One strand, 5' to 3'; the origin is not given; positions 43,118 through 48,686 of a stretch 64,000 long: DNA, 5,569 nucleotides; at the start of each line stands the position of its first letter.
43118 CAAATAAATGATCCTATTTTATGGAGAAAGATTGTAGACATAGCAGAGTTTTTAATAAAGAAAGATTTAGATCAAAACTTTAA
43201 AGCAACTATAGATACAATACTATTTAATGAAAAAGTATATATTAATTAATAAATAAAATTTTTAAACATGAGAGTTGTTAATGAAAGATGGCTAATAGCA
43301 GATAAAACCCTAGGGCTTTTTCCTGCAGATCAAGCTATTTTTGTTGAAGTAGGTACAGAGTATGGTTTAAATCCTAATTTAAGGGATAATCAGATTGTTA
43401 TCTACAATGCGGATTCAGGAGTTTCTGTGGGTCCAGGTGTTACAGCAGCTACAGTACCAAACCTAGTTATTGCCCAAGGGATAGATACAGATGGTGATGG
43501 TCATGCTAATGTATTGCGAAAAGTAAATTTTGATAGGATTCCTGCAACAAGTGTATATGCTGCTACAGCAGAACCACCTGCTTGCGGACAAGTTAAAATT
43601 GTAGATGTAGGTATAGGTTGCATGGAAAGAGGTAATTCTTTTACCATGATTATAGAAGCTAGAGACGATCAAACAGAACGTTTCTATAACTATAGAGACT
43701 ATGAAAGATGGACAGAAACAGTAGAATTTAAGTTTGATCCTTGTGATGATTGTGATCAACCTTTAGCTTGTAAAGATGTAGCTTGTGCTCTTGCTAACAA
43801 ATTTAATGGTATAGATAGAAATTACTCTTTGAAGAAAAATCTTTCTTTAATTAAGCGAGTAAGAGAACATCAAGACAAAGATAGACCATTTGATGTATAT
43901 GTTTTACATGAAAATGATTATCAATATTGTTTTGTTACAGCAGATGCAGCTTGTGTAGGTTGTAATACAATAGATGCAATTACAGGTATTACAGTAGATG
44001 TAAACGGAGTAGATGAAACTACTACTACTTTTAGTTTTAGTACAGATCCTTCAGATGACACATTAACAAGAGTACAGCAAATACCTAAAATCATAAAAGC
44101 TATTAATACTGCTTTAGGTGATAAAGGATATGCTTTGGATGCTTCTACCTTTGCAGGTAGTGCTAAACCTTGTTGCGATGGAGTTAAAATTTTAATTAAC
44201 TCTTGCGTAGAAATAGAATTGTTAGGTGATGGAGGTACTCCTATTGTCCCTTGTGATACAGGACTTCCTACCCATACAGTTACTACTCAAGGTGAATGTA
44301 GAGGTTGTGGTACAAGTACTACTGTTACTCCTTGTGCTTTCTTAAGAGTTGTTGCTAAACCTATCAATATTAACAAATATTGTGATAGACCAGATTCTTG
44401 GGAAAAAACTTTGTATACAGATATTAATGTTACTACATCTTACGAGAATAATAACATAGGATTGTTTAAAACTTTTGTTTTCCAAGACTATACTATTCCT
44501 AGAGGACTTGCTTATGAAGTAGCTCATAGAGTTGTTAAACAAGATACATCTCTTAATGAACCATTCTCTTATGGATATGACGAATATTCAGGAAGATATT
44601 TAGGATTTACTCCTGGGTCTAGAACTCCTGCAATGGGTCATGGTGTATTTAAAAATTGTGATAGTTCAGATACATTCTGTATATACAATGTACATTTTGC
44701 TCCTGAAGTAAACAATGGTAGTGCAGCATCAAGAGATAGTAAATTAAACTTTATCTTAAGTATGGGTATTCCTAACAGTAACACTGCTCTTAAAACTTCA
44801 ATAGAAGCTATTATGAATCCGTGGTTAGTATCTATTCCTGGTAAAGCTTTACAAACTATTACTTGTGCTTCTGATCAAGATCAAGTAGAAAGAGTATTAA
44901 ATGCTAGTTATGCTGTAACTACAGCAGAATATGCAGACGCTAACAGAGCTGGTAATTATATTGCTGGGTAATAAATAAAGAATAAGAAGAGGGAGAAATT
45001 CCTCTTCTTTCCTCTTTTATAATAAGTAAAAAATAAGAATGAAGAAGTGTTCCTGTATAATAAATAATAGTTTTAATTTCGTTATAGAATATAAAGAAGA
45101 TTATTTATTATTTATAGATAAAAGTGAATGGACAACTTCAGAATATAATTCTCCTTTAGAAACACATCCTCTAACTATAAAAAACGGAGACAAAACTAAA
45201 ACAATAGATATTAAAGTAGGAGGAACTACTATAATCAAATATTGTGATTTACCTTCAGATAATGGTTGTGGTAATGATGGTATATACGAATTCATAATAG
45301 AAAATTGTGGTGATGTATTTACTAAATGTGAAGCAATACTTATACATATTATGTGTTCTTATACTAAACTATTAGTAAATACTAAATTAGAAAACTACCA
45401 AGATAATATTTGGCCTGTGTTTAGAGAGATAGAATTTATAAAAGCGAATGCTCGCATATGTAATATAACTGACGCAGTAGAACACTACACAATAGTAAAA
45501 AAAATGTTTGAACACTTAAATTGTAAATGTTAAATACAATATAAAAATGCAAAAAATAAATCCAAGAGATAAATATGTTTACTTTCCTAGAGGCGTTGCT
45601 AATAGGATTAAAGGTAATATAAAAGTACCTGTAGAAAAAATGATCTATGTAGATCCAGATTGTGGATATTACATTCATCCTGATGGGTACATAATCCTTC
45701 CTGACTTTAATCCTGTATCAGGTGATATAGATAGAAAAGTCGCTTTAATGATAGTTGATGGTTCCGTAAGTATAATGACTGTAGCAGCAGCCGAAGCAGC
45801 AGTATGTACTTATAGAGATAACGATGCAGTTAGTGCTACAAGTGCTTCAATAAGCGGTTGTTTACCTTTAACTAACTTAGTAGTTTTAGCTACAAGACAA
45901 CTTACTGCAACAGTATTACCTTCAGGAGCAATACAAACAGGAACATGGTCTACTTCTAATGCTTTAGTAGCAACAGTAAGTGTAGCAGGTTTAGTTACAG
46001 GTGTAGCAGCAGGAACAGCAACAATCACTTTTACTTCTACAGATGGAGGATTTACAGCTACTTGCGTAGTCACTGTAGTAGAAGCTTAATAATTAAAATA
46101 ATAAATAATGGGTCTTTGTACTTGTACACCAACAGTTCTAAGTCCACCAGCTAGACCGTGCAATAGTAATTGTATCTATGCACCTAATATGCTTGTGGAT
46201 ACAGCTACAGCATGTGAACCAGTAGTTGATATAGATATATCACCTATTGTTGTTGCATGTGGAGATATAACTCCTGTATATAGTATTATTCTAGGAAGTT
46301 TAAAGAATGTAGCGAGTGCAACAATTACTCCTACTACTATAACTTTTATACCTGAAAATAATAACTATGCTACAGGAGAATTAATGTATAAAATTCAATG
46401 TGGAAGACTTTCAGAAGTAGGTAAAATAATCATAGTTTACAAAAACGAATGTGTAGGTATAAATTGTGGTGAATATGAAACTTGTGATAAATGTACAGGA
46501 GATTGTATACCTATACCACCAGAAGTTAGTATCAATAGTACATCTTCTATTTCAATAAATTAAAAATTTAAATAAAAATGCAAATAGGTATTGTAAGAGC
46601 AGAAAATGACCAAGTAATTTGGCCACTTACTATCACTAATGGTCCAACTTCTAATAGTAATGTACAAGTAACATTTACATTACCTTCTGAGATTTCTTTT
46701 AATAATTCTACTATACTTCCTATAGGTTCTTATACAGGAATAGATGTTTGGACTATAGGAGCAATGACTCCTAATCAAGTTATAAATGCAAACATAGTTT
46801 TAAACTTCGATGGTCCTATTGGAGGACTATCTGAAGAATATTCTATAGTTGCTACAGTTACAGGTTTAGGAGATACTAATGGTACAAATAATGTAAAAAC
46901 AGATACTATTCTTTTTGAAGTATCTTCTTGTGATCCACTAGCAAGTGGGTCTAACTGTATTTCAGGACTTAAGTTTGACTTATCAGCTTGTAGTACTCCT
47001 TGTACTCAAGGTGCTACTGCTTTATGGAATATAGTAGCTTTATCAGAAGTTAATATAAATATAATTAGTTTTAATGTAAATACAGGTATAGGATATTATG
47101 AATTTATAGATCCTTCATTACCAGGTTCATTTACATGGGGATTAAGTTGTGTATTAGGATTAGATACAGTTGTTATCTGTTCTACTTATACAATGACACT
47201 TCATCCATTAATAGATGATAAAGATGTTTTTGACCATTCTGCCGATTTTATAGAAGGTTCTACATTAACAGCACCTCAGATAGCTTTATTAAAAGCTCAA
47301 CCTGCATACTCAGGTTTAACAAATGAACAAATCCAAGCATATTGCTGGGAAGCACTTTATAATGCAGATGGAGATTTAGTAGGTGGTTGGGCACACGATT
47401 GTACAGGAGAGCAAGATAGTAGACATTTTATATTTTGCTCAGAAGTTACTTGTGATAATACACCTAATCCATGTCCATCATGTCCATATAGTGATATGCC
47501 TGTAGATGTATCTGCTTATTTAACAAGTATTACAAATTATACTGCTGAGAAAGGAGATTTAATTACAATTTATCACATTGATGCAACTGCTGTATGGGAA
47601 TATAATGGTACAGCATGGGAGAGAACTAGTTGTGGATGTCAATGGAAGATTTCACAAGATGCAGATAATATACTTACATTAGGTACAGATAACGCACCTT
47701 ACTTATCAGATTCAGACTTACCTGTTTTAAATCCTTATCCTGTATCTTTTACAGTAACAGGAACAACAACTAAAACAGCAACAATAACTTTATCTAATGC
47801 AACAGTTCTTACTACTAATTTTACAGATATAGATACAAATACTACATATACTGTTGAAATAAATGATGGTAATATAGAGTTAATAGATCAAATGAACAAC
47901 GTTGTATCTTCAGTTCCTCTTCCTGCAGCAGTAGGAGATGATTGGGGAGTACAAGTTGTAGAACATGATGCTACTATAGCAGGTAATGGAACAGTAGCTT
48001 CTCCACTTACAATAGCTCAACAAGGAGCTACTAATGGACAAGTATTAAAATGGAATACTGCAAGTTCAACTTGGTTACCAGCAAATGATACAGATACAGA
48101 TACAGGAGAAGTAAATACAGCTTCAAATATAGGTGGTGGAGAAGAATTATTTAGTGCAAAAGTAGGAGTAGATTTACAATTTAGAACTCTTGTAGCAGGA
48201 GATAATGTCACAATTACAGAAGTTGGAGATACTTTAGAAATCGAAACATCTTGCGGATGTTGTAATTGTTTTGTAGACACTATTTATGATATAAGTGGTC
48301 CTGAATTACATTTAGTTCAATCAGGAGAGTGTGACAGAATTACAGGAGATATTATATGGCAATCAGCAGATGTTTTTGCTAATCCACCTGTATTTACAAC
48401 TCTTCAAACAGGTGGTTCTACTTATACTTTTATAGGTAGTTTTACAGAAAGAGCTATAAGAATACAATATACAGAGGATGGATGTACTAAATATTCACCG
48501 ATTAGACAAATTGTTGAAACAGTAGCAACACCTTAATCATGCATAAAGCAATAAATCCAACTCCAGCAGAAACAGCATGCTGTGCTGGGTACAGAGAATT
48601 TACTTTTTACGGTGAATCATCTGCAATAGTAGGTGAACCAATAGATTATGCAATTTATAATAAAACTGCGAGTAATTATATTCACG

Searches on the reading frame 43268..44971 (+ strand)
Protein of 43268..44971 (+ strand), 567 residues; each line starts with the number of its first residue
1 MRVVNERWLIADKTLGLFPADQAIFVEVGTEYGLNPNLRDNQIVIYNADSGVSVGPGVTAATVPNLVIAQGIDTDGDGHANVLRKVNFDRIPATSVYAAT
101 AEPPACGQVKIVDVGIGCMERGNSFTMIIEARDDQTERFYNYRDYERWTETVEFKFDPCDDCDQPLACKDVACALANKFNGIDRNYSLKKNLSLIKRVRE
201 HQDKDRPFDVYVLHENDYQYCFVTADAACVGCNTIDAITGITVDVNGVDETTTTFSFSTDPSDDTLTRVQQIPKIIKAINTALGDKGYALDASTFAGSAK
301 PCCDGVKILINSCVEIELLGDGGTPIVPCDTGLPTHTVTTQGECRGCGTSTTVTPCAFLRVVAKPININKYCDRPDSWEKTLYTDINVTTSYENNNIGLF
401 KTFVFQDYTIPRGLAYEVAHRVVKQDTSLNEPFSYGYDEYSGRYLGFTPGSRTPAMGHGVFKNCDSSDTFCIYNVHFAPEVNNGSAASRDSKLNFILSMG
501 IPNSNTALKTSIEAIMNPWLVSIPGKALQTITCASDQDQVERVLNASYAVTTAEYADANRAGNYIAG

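Call 10: search_protein_families(library=phrogs, proteins=[window:43268-44971:+], max_evalue=0.001)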
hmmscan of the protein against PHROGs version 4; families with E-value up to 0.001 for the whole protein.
window:43268-44971:+ (567 aa): 0 families

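Call 11: search_dna_similar(query=window:43268-44971:+, collection=phages, mode=protein, max_rows=15)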
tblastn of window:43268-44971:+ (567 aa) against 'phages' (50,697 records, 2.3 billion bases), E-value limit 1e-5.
No match.

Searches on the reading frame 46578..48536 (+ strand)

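Call 10: search_protein_families(library=phrogs, proteins=[window:46578-48536:+], max_evalue=0.001)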
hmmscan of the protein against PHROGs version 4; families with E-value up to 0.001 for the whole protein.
window:46578-48536:+ (652 aa): 1 family
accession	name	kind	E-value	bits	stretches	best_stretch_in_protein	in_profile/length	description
phrog_677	-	tail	3.8e-05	24.3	1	402-567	118-274/412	baseplate wedge tail fiber protein connector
